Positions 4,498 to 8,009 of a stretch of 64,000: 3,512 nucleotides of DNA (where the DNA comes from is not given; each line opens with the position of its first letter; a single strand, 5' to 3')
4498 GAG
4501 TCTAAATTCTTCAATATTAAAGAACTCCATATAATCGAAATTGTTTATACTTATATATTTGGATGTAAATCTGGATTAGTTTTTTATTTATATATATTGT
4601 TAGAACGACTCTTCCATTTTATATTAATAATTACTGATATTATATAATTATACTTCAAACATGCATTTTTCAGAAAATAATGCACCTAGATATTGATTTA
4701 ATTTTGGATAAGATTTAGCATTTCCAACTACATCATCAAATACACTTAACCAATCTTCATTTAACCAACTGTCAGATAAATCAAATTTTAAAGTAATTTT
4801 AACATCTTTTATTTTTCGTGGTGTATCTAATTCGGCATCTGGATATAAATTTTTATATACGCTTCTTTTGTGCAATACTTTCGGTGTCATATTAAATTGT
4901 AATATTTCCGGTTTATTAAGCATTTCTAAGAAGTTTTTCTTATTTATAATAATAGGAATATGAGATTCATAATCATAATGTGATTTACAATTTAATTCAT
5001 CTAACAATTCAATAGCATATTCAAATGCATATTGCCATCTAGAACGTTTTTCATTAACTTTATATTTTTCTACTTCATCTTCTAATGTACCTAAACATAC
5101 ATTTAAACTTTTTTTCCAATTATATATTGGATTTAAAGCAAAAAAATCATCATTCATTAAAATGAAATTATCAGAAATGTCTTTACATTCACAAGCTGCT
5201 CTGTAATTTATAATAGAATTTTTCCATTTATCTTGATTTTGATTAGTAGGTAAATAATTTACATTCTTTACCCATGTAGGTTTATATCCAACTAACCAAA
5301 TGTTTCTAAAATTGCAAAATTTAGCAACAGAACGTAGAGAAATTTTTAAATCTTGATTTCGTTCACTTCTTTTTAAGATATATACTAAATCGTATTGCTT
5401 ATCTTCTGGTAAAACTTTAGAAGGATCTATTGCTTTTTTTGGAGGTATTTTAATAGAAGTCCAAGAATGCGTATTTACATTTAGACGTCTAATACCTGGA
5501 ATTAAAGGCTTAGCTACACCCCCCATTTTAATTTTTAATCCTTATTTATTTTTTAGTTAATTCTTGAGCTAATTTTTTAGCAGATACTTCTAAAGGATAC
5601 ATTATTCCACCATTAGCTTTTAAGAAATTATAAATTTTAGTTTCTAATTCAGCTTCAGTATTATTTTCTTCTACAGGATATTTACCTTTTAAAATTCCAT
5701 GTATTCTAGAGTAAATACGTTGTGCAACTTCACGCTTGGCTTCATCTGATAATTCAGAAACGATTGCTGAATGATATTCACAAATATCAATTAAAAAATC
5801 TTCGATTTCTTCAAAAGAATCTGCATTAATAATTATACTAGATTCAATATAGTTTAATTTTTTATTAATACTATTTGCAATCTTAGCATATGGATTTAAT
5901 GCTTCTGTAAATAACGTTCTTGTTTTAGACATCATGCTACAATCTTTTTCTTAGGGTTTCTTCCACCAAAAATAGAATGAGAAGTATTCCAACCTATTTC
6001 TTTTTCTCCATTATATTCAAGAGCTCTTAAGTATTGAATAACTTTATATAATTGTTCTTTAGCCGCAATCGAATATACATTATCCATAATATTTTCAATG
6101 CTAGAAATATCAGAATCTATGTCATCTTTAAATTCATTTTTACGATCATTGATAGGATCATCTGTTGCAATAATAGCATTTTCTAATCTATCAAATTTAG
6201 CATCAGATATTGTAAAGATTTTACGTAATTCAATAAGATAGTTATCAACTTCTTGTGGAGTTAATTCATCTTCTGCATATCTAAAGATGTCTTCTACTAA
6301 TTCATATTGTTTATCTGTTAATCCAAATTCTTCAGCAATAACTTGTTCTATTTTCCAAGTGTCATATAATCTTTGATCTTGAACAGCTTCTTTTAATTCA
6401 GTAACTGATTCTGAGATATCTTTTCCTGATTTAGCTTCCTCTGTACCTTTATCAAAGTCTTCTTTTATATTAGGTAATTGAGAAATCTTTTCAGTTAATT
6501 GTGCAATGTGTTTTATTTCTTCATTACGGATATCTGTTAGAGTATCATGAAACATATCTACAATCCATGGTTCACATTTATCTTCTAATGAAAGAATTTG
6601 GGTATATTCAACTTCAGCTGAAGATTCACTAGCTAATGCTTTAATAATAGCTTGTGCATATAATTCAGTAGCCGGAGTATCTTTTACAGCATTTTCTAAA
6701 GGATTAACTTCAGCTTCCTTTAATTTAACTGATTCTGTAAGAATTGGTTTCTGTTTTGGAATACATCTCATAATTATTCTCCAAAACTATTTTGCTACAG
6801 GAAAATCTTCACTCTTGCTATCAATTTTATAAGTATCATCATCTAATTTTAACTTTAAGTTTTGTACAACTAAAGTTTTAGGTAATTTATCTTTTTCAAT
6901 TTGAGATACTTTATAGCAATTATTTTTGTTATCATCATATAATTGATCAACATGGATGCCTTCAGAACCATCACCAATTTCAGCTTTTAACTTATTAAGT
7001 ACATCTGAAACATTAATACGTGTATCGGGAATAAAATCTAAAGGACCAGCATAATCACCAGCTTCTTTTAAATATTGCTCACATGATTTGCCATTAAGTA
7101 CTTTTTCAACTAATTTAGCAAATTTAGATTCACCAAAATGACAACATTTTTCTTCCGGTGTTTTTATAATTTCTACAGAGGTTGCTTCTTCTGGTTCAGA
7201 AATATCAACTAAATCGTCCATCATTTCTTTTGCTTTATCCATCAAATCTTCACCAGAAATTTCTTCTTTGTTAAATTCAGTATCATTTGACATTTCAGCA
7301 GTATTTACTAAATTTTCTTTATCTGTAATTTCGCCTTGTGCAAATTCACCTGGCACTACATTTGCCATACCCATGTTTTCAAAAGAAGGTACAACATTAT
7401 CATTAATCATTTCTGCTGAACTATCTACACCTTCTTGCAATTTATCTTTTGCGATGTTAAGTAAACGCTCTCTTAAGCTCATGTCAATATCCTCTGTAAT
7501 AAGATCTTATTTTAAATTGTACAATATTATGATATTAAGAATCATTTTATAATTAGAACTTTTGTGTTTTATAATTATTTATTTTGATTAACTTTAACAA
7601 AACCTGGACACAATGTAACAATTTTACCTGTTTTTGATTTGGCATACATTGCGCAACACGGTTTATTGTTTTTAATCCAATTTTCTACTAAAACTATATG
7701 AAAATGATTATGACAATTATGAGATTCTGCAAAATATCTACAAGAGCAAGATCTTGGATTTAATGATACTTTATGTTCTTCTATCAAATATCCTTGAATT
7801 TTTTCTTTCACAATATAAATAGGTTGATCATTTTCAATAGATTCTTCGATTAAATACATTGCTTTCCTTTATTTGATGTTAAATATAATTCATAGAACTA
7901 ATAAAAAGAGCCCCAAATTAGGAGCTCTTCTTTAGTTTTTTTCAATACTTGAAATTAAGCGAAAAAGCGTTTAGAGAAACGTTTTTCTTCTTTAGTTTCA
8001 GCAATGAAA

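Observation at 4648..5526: Stealth-family hexose-1-phosphoryl transferase next to the tail sheath, with two GT2 glycosyltransferases at 11532-12826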

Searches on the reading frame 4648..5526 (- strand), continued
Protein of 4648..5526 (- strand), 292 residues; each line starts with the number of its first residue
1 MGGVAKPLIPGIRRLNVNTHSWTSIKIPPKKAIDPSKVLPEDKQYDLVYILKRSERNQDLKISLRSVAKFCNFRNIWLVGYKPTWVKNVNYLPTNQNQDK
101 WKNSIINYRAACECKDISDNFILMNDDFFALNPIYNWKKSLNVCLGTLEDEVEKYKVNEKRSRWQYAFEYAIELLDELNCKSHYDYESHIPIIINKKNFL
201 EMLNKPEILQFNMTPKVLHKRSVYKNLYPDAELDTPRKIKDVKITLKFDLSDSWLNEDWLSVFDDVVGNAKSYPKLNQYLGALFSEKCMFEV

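Call 87: find_homologous_proteins(query=A4, max_evalue=0.001)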
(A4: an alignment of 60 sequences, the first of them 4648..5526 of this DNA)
Query A4 (60 sequences) (292 aa, profile of the alignment): 1321 proteins with E <= 0.001 among 3484 candidates; the best 120 are listed.
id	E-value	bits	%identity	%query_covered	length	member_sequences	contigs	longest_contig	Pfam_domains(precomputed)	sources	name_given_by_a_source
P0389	1.5e-83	298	33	84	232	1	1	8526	PF11380.14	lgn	-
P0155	1.6e-83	298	30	85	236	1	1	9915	-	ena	-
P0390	1.6e-83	298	34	84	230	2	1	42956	PF11380.14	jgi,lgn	-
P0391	3.4e-83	297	34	84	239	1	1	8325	PF11380.14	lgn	-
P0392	3.5e-82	294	30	84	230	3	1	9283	PF11380.14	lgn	-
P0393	4.0e-82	294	31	84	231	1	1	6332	PF11380.14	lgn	-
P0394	7.2e-82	293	32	84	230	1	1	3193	PF11380.14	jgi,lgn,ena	-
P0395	1.5e-81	292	33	63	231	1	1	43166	PF11380.14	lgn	-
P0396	1.5e-81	292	33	84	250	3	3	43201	PF11380.14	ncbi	-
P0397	5.8e-81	290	31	84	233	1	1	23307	PF11380.14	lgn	-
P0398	7.8e-81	289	33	69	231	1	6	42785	PF11380.14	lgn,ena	-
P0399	8.0e-81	289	34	85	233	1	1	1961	-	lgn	-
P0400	2.5e-80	288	33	84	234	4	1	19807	PF11380.14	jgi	jgi:hypothetical protein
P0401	2.5e-80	288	38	68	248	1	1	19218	PF11380.14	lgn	-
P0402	3.4e-80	287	31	85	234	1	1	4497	PF11380.14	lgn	-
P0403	1.0e-79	286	33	83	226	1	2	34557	PF11380.14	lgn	-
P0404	2.1e-79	285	33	84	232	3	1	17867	PF11380.14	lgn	-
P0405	9.5e-79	283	32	85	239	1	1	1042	PF11380.14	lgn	-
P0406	9.8e-79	283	49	84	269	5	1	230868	PF11380.14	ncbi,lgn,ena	-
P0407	1.1e-78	282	29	84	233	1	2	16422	PF11380.14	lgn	-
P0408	2.7e-78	281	35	68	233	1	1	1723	PF11380.14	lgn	-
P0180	4.8e-78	280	31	85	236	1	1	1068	PF11380.14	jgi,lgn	jgi:hypothetical protein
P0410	7.0e-78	280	32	84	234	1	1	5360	PF11380.14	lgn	-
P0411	8.0e-78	280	32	84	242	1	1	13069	PF11380.14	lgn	-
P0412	1.4e-77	279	49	84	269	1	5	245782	PF11380.14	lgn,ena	-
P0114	2.0e-77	278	51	85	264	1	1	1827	PF11380.14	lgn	-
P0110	2.4e-77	278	48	84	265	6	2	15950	PF11380.14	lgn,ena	-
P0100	2.9e-77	278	53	84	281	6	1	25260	PF11380.14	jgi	jgi:hypothetical protein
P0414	3.3e-77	277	31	84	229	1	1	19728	PF11380.14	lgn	-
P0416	4.5e-77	277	36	68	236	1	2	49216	PF11380.14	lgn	-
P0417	4.9e-77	277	49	84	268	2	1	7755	PF11380.14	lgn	-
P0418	6.1e-77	277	34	85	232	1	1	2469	PF11380.14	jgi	-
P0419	6.8e-77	276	33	84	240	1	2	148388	PF11380.14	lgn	-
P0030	7.1e-77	276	61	86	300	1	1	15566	PF11380.14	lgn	-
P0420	7.4e-77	276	35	85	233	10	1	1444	PF11380.14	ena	-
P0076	9.1e-77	276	54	94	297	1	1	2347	PF11380.14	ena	-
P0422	1.1e-76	276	49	85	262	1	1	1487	PF11380.14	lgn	-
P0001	1.1e-76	276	93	100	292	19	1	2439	PF11380.14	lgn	-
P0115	1.4e-76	275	49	84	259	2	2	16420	PF11380.14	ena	-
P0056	1.5e-76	275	57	87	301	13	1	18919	PF11380.14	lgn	-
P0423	1.6e-76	275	37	85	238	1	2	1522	PF11380.14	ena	-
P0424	1.7e-76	275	33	84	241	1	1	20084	PF11380.14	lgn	-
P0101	2.0e-76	275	53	85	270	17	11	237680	PF11380.14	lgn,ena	-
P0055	2.2e-76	275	58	87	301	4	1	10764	PF11380.14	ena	-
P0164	2.5e-76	275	34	85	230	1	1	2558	PF11380.14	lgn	-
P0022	3.5e-76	274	63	93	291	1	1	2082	PF11380.14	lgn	-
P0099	3.9e-76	274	51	84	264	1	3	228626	PF11380.14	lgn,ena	-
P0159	4.0e-76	274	31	84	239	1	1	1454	PF11380.14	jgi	jgi:hypothetical protein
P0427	4.4e-76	274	31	84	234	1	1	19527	PF11380.14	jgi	-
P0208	5.6e-76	273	30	87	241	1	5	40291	PF11380.14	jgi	jgi:hypothetical protein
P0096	7.4e-76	273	52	84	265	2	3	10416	PF11380.14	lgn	-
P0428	8.0e-76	273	30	85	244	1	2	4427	PF11380.14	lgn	-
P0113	8.9e-76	273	50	85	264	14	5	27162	PF11380.14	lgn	-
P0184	1.3e-75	272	36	68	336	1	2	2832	-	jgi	jgi:hypothetical protein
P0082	1.4e-75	272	50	98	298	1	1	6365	PF11380.14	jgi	jgi:hypothetical protein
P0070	1.4e-75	272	57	85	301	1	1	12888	PF11380.14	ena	-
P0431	1.9e-75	272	31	85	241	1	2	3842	PF11380.14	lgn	-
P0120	2.0e-75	272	49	85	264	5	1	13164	PF11380.14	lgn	-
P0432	2.0e-75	272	51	84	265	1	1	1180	PF11380.14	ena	-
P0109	2.4e-75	271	51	85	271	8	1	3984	PF11380.14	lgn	-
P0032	2.6e-75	271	57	92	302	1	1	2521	PF11380.14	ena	-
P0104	2.7e-75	271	50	85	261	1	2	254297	PF11380.14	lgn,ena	-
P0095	3.4e-75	271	49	86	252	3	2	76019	PF11380.14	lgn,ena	-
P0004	3.9e-75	271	62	100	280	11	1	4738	PF11380.14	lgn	-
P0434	4.4e-75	271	49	84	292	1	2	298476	PF11380.14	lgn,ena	-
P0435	5.3e-75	270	46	87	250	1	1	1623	PF11380.14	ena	-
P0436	5.6e-75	270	30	84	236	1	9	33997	PF11380.14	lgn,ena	-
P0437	6.5e-75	270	35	69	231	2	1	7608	PF11380.14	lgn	-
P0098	7.3e-75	270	53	85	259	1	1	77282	PF11380.14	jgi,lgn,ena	-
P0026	7.7e-75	270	59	93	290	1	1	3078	PF11380.14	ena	-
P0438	8.8e-75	270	32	63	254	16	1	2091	PF11380.14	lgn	-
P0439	9.4e-75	269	31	85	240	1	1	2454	PF11380.14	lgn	-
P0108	9.6e-75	269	52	85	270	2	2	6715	PF11380.14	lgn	-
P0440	1.0e-74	269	31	84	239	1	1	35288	PF11380.14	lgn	-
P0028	1.3e-74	269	55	100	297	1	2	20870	PF11380.14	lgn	-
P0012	1.3e-74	269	61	96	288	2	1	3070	PF11380.14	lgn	-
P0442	1.5e-74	269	49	84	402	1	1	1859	PF11380.14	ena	-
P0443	1.6e-74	269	49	84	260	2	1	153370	PF11380.14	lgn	-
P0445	1.8e-74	269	38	68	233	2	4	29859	PF11380.14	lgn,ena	-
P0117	1.8e-74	269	52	84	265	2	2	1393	PF11380.14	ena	-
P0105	1.9e-74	269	49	84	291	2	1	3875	PF11380.14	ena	-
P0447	2.1e-74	268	31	84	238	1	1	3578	PF11380.14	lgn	-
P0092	2.2e-74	268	53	86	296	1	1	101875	PF11380.14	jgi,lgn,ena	-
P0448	2.2e-74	268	34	85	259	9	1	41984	PF11380.14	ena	-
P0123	2.3e-74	268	47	84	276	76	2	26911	PF11380.14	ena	-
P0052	2.4e-74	268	57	86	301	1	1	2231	PF11380.14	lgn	-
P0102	2.5e-74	268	52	84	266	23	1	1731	PF11380.14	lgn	-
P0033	2.6e-74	268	53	100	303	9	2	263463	PF11380.14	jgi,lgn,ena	-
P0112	2.8e-74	268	49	84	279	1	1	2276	PF11380.14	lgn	-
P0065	2.9e-74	268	57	86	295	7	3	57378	PF11380.14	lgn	-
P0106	3.3e-74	268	51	84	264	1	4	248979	PF11380.14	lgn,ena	-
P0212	3.5e-74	268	32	63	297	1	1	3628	PF11380.14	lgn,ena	-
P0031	4.5e-74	267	61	87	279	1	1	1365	PF11380.14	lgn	-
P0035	4.8e-74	267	58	87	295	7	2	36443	PF11380.14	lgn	-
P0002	7.2e-74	267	71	86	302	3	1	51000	PF11380.14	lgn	-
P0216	7.8e-74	266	35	64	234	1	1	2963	PF11380.14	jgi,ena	-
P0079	7.9e-74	266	53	86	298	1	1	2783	PF11380.14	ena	-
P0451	9.7e-74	266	47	85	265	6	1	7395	PF11380.14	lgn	-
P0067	9.9e-74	266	55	86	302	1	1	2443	PF11380.14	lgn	-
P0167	1.0e-73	266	29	87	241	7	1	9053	PF11380.14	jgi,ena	-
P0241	1.0e-73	266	32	79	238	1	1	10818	PF11380.14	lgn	-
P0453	1.1e-73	266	33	87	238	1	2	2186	PF11380.14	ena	-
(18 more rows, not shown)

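Call 88: find_encoding_contigs(protein=P0396, flank=8000, max_places=1)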
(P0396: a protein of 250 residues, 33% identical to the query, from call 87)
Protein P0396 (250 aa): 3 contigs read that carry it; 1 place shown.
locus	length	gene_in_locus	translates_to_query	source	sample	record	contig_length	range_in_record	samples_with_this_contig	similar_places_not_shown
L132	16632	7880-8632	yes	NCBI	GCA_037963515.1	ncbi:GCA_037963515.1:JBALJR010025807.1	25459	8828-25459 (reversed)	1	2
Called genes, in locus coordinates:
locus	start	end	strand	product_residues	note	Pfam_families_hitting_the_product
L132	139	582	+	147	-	-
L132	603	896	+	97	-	-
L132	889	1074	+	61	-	-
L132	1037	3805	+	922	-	PF14528:LAGLIDADG_3 (faint)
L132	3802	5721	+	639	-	PF23899:SU10_portal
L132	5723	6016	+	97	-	-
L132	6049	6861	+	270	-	-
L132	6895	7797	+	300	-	-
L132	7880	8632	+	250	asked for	PF11380:Stealth_CR2 (weak)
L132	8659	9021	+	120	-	-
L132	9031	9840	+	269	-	PF21939:Gp10_C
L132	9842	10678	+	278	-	PF21939:Gp10_C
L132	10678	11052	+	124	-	-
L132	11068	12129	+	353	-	-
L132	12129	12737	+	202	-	-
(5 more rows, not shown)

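Call 89: find_encoding_contigs(protein=P0419, flank=8000, max_places=1)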
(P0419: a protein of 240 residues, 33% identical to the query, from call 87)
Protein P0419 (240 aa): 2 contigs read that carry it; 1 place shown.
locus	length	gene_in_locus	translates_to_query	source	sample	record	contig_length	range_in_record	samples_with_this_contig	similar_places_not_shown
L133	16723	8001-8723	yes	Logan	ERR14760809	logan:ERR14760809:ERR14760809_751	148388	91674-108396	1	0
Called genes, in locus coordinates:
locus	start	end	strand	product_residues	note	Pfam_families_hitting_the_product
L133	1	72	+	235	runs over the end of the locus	-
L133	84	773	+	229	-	-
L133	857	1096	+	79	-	-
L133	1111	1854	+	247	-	-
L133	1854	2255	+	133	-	-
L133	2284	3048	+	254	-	-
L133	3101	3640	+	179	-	-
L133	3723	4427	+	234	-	-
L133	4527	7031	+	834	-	-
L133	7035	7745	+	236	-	-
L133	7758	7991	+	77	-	-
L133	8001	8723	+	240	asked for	PF11380:Stealth_CR2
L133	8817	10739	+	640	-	PF16075:DUF4815 (weak)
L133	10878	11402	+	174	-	-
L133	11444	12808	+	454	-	-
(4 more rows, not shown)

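Call 90: find_encoding_contigs(protein=P0448, flank=8000, max_places=1)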
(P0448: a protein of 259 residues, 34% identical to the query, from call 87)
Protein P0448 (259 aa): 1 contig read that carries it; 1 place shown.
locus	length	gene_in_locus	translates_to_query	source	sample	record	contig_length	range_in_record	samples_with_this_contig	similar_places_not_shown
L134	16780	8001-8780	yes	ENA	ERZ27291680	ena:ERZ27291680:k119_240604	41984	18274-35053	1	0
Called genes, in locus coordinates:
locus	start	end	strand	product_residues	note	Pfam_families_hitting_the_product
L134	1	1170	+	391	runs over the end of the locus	-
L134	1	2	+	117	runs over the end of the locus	PF10934:Sheath_initiator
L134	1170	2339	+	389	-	PF11041:Phage_Wedge1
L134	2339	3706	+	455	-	-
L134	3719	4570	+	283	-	-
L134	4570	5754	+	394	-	-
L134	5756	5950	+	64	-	-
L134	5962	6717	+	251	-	-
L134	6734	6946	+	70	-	-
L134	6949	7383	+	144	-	PF08291:Peptidase_M15_3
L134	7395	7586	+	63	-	-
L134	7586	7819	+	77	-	-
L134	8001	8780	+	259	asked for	PF11380:Stealth_CR2 (faint)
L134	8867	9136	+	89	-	PF13597:NRDD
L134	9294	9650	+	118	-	-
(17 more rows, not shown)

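Call 91: find_encoding_contigs(protein=P0416, flank=8000, max_places=1)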
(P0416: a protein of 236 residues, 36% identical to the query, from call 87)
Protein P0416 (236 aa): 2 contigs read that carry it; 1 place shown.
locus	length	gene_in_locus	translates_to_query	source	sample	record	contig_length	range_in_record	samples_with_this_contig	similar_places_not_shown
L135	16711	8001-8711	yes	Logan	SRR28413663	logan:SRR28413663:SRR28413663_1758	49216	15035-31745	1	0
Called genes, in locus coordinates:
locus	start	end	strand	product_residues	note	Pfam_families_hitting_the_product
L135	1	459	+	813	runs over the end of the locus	PF13482:RNase_H_2, PF03104:DNA_pol_B_exo1, PF10108:DNA_pol_B_exo2 (faint), PF00136:DNA_pol_B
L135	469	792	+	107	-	-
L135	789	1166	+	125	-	-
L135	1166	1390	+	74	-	-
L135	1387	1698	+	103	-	-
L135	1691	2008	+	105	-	-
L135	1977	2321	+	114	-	-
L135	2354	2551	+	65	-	-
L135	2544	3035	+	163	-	PF02075:RuvC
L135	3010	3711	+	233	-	-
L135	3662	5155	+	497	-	PF17289:Terminase_6C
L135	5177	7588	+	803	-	-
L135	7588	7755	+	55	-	-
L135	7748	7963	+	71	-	-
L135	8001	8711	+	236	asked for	PF11380:Stealth_CR2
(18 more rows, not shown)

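Call 108: fold_search(model_id=the predicted structure, library=viral)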
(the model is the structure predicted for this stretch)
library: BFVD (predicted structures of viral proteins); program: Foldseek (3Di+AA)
matches with E <= 10: 642; with E <= 0.001: 49
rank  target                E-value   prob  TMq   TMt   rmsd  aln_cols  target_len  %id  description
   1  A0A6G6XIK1            1.2e-16  1.00  0.70  0.87   2.8       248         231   22  (no name in the UniProt tables at hand)
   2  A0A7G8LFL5            4.7e-14  1.00  0.64  0.78   4.0       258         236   20  (no name in the UniProt tables at hand)
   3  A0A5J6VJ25            2.5e-09  1.00  0.60  0.63   5.1       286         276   14  Stealth protein [Megaviridae environmental sample]
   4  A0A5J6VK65            1.4e-07  1.00  0.44  0.22   9.5       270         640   13  Uncharacterized protein [Megaviridae environmental sample]
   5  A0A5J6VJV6            1.6e-07  1.00  0.48  0.49   9.0       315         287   15  Stealth protein [Megaviridae environmental sample]
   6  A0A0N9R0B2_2          2.9e-06  1.00  0.53  0.23   6.1       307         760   12  UDP-N-acetylglucosamine 2-epimerase [Chrysochromulina ericina virus CeV-01B]
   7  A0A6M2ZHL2            6.6e-06  1.00  0.42  0.45   8.7       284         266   12  Glycosyltransferase [Synechococcus phage S-SCSM1]
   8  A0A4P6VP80            3.4e-05  1.00  0.39  0.18  13.2       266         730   13  Polysaccharide pyruvyl transferase [Mimivirus LCMiAC02]
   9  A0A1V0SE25            6.8e-05  1.00  0.46  0.43   7.6       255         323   12  Uncharacterized protein [Indivirus ILV1]
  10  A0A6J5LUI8            6.8e-05  1.00  0.38  0.39   9.4       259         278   11  Nucleotide-diphospho-sugar transferase domain-containing protein [uncultured Caudovirales phage]
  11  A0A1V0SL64            6.8e-05  1.00  0.41  0.11  11.0       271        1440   10  Glycosyltransferase [Klosneuvirus KNV1]
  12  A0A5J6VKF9            7.7e-05  1.00  0.51  0.32   6.8       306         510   11  GMA12/MNN10 family galactosyl transferase [Megaviridae environmental sample]
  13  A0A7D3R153            8.7e-05  1.00  0.39  0.46   6.4       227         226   10  Nucleotide-diphospho-sugar transferase [Fadolivirus FV1/VV64]
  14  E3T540                8.7e-05  1.00  0.30  0.13  11.5       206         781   16  Glycosyltransferase [Cafeteria roenbergensis virus (strain BV-PW1)]
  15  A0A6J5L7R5            1.1e-04  1.00  0.42  0.50   5.9       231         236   11  Uncharacterized protein [uncultured Caudovirales phage]
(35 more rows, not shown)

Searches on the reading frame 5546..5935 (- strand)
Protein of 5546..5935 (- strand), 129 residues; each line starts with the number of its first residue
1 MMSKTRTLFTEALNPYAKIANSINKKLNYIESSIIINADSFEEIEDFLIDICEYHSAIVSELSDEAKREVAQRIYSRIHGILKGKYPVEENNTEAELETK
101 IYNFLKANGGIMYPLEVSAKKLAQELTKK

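Call 4: search_protein_families(library=pfam, proteins=[window:5546-5935:-], max_evalue=0.01)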
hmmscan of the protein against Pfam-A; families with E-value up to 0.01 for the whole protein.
window:5546-5935:- (129 aa): 0 families

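Call 6: search_protein_families(library=phrogs, proteins=[window:5546-5935:-], max_evalue=0.001)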
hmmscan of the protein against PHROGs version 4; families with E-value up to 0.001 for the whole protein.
window:5546-5935:- (129 aa): 0 families

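Call 11: search_protein_families(library=ncbifam, proteins=[window:5546-5935:-], max_evalue=0.1)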
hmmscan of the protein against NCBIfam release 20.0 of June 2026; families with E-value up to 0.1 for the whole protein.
window:5546-5935:- (129 aa): 2 families
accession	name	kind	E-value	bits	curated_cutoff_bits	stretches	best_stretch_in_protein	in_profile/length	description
NF047729.1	tRNAMtaseTaw21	equivalog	0.036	13.3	400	1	2-108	127-229/250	tRNA 4-demethylwyosine(37)-methyltransferase Taw21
NF004569.0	PRK05906.1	equivalog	0.06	12.1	439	1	18-62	315-359/454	lipid A biosynthesis lauroyl acyltransferase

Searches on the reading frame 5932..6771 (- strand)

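Call 4: search_protein_families(library=pfam, proteins=[window:5932-6771:-], max_evalue=0.01)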
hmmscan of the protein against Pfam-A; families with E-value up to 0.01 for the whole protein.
window:5932-6771:- (279 aa): 2 families
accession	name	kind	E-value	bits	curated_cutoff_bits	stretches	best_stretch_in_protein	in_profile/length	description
PF20547.3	DUF6761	-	0.0057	17.2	27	0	36-74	32-68/82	Family of unknown function (DUF6761)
PF04513.17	Baculo_PEP_C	-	0.0066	17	38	0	76-131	20-77/140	Baculovirus polyhedron envelope protein, PEP, C terminus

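Call 6: search_protein_families(library=phrogs, proteins=[window:5932-6771:-], max_evalue=0.001)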
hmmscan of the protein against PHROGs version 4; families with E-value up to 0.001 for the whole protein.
window:5932-6771:- (279 aa): 0 families

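Call 11: search_protein_families(library=ncbifam, proteins=[window:5932-6771:-], max_evalue=0.1)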
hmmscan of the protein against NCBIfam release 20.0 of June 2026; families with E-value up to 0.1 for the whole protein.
window:5932-6771:- (279 aa): 4 families
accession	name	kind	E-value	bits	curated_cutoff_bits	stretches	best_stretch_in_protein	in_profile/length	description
NF058679.1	EncB_fam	subfamily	0.00011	22.2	90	1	23-116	6-94/117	encapsulin nanocompartment ferritin-likeEncB family encapsulin nanocompartment ferritin-like cargo protein cargo protein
NF033852.1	fulvocin_rel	subfamily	0.0013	19.6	35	0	212-276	28-91/150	bacteriocin fulvocin C-related protein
TIGR04535.1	ferrit_encaps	subfamily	0.0014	18.6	125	1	38-127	15-98/114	encapsulin-associated ferritin-like protein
NF043058.1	T4SS_LegC2C7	subfamily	0.016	14.2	350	1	20-205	143-330/348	LegC2/C7 family Dot/Icm T4SS effector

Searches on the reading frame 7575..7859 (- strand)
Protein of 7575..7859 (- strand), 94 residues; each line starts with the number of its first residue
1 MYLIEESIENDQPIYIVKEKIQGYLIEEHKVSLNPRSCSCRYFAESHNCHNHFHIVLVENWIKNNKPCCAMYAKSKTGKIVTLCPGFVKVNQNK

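Call 4: search_protein_families(library=pfam, proteins=[window:7575-7859:-], max_evalue=0.01)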
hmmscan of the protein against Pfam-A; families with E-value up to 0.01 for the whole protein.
window:7575-7859:- (94 aa): 1 family
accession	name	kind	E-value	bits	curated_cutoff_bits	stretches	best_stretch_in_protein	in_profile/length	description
PF04434.22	SWIM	-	0.007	16.3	19.6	0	30-49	2-27/38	SWIM zinc finger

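Call 35: search_protein_families(library=phrogs, proteins=[window:7575-7859:-], max_evalue=0.001)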
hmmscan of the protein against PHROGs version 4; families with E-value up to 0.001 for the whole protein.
window:7575-7859:- (94 aa): 0 families
